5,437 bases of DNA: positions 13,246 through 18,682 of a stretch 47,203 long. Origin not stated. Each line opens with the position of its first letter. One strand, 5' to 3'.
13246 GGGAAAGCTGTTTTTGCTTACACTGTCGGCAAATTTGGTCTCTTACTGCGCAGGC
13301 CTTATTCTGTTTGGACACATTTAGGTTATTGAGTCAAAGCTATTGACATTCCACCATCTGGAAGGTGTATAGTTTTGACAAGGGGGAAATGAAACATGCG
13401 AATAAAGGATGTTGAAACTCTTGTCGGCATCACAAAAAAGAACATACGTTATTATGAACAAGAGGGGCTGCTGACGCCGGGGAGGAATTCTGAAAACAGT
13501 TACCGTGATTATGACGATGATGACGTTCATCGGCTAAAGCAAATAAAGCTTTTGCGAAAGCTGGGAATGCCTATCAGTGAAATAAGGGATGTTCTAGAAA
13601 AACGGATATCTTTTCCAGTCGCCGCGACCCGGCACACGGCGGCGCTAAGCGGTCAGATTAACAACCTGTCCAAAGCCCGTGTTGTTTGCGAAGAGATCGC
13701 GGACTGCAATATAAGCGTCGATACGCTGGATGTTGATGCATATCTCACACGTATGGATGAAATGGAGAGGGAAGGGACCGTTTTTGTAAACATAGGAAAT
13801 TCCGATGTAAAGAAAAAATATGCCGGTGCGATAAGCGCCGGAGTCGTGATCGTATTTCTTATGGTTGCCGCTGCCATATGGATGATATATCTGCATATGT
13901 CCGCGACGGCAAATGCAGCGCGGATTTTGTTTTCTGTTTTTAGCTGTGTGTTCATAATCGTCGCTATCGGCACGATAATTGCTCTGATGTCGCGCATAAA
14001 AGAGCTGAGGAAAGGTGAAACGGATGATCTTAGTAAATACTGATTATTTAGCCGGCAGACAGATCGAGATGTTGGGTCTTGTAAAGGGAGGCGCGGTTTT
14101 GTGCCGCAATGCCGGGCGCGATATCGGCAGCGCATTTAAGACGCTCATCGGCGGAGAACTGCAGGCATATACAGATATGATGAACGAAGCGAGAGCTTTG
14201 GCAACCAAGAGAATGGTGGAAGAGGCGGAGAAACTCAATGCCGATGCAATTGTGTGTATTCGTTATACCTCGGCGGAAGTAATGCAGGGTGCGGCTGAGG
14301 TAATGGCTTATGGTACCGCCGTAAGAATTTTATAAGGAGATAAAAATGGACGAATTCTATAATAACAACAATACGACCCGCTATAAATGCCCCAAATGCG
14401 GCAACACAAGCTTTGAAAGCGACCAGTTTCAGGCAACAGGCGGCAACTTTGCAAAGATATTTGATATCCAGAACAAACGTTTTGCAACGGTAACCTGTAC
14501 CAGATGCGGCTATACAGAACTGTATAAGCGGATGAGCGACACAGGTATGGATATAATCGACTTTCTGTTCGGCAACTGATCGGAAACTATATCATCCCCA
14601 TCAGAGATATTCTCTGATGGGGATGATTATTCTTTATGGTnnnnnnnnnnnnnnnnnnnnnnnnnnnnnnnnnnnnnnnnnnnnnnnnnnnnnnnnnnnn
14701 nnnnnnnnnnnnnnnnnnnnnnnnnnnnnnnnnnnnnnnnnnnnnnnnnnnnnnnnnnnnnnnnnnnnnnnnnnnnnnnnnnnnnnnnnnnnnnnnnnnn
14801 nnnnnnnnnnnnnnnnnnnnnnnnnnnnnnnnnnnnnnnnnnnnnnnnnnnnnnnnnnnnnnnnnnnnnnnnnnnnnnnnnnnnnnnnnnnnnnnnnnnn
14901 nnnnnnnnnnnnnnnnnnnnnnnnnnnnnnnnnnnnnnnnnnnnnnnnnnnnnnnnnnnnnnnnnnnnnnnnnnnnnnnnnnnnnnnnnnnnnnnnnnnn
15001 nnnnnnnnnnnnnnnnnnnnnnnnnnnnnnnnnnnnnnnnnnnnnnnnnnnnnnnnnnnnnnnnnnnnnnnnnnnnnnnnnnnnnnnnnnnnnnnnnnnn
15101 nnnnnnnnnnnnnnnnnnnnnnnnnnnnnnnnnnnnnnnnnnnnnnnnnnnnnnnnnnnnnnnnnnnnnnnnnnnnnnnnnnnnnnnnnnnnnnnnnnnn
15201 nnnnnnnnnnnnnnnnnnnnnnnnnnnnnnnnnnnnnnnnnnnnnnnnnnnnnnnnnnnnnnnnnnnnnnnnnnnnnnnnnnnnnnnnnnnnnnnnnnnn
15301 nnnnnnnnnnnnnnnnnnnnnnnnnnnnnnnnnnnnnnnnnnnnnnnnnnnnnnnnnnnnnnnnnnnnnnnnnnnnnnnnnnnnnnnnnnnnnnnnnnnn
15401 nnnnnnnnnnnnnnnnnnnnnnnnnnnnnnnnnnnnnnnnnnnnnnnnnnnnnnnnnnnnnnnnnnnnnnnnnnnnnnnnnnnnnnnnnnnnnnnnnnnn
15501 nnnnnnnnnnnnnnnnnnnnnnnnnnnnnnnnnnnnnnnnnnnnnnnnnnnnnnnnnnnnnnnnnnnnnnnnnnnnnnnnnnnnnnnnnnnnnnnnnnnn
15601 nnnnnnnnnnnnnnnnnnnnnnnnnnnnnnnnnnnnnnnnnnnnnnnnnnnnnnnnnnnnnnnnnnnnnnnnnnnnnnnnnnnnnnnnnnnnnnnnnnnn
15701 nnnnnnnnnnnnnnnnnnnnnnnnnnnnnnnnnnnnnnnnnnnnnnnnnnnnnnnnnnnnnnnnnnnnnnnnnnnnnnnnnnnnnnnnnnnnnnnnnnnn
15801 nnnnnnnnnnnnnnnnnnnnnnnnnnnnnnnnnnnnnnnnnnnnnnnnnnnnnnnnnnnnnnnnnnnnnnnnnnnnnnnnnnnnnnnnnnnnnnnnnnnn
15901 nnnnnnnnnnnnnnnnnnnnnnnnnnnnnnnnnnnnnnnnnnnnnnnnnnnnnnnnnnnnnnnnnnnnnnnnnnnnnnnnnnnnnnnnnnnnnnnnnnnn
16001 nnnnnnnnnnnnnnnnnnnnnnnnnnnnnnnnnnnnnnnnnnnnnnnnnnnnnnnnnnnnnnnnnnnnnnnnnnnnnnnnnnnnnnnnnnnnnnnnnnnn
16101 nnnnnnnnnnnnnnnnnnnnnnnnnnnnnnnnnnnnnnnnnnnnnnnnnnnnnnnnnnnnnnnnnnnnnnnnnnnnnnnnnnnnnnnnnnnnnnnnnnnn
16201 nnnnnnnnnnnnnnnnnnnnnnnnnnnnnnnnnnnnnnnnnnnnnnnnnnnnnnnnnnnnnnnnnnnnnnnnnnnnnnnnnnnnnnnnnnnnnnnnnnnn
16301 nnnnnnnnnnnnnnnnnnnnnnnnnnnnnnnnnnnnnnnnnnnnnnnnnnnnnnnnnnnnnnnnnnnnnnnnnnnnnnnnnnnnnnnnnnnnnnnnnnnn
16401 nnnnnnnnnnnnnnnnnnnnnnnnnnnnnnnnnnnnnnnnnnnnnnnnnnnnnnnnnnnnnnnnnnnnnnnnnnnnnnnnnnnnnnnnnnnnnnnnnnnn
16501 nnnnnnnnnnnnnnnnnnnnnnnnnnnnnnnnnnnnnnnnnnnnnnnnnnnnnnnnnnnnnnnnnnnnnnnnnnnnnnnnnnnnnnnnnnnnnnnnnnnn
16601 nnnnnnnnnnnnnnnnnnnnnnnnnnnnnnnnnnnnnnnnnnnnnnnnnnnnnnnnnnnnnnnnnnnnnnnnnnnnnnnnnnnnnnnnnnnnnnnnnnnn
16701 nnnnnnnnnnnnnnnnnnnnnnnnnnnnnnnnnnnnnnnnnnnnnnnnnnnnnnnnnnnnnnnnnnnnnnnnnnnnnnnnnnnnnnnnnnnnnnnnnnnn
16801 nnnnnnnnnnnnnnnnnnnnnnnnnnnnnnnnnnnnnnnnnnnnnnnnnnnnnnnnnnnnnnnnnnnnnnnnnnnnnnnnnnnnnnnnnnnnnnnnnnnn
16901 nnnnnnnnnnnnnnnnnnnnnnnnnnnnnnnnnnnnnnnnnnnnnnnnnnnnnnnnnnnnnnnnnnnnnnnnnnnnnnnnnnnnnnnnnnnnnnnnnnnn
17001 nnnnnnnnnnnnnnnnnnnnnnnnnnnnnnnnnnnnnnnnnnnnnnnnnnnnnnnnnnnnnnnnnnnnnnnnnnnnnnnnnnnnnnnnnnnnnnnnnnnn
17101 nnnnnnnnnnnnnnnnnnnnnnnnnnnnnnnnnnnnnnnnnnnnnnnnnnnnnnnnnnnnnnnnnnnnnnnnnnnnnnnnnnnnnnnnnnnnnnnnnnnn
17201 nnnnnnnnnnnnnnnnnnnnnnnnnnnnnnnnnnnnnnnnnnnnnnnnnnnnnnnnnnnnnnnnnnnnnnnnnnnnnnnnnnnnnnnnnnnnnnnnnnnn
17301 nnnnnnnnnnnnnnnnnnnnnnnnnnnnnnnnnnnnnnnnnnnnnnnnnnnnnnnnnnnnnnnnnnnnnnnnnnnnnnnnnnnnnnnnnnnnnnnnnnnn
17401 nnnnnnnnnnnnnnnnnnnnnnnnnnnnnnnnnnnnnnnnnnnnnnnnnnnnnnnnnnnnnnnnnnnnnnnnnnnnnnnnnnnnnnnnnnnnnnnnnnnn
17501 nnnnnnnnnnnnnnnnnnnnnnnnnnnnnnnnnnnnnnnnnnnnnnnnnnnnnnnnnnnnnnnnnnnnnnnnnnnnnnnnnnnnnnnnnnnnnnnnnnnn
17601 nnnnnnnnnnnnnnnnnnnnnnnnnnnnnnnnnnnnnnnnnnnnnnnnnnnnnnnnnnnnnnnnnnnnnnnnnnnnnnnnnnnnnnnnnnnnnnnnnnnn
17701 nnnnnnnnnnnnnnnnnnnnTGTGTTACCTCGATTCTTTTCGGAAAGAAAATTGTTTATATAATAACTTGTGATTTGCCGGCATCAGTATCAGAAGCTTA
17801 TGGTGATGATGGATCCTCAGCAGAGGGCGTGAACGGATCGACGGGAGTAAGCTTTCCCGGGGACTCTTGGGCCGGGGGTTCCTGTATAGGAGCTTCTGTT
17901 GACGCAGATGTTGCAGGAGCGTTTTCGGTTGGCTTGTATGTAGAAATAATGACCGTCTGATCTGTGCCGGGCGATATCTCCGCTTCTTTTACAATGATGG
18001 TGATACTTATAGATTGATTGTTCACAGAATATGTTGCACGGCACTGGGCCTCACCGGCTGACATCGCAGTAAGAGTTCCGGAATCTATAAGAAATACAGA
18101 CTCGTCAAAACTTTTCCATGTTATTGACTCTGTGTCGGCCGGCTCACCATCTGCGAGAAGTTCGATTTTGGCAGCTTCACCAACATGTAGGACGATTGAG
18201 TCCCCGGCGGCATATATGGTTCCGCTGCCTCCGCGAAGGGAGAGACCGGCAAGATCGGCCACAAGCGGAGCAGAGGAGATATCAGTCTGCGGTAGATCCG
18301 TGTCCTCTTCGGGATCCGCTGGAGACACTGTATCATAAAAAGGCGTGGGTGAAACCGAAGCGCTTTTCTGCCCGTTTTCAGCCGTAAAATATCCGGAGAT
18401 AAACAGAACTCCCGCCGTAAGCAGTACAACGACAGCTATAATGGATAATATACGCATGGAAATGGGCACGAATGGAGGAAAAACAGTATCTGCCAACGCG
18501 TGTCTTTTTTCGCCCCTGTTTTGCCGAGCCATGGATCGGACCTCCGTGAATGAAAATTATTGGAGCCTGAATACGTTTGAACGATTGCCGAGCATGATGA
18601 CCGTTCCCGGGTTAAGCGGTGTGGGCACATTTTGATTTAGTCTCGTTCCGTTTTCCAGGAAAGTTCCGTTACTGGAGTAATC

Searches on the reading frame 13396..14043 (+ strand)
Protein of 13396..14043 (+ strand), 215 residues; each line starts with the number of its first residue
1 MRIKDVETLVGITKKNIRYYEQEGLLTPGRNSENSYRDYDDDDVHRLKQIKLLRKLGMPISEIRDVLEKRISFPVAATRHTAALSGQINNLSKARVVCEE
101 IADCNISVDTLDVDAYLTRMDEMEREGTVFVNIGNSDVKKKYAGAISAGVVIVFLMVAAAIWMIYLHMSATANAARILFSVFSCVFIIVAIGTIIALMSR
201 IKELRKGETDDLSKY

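Call 5: search_protein_families(library=pfam, proteins=[window:13396-14043:+], max_evalue=0.01)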
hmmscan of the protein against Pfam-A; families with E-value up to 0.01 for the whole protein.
window:13396-14043:+ (215 aa): 4 families
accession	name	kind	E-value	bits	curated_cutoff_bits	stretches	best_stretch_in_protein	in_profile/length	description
PF13411.12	MerR_1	-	4.5e-22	78.4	21.6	1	1-68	1-67/69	MerR HTH family regulatory protein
PF00376.29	MerR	-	1.5e-10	41.1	28.2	1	2-39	1-38/38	MerR family regulatory protein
PF09278.17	MerR-DNA-bind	-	1.3e-05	26.1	25.4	1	44-95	1-59/65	MerR, DNA binding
PF03189.18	Otopetrin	-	0.0068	15.8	27.8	1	135-205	226-296/434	Otopetrin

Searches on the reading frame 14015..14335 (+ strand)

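Call 5: search_protein_families(library=pfam, proteins=[window:14015-14335:+], max_evalue=0.01)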
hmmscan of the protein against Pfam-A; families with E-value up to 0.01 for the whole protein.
window:14015-14335:+ (106 aa): 2 families
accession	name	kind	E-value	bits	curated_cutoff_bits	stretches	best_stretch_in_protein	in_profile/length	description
PF01906.23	YbjQ_1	-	3.1e-33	114.9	23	1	4-105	1-103/103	Putative heavy-metal-binding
PF16358.11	RcsF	-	0.0063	16.9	29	0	31-105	31-109/110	RcsF lipoprotein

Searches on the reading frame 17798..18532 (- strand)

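Call 4: search_protein_families(library=pfam, proteins=[window:17798-18532:-], max_evalue=0.01)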
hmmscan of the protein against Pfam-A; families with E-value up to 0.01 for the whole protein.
window:17798-18532:- (244 aa): 0 families

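Call 45: search_protein_families(library=ncbifam, proteins=[window:17798-18532:-], max_evalue=0.001)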
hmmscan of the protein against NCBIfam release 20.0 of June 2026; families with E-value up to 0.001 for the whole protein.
window:17798-18532:- (244 aa): 0 families

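Call 64: search_protein_families(library=pfam, proteins=[window:17798-18532:-], max_evalue=1)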
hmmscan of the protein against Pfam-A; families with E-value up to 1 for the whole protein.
window:17798-18532:- (244 aa): 3 families
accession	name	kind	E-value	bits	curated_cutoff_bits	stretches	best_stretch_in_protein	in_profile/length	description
PF02368.24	Big_2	-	0.061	13.7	22.8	1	124-174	21-74/79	Bacterial Ig-like domain (group 2)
PF20213.3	DUF6573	-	0.18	12.2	27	1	158-203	92-137/138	Family of unknown function (DUF6573)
PF25704.1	AcrF2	-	0.24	12.2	27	1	118-168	13-64/90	Anti-CRISPR protein AcrF2 protein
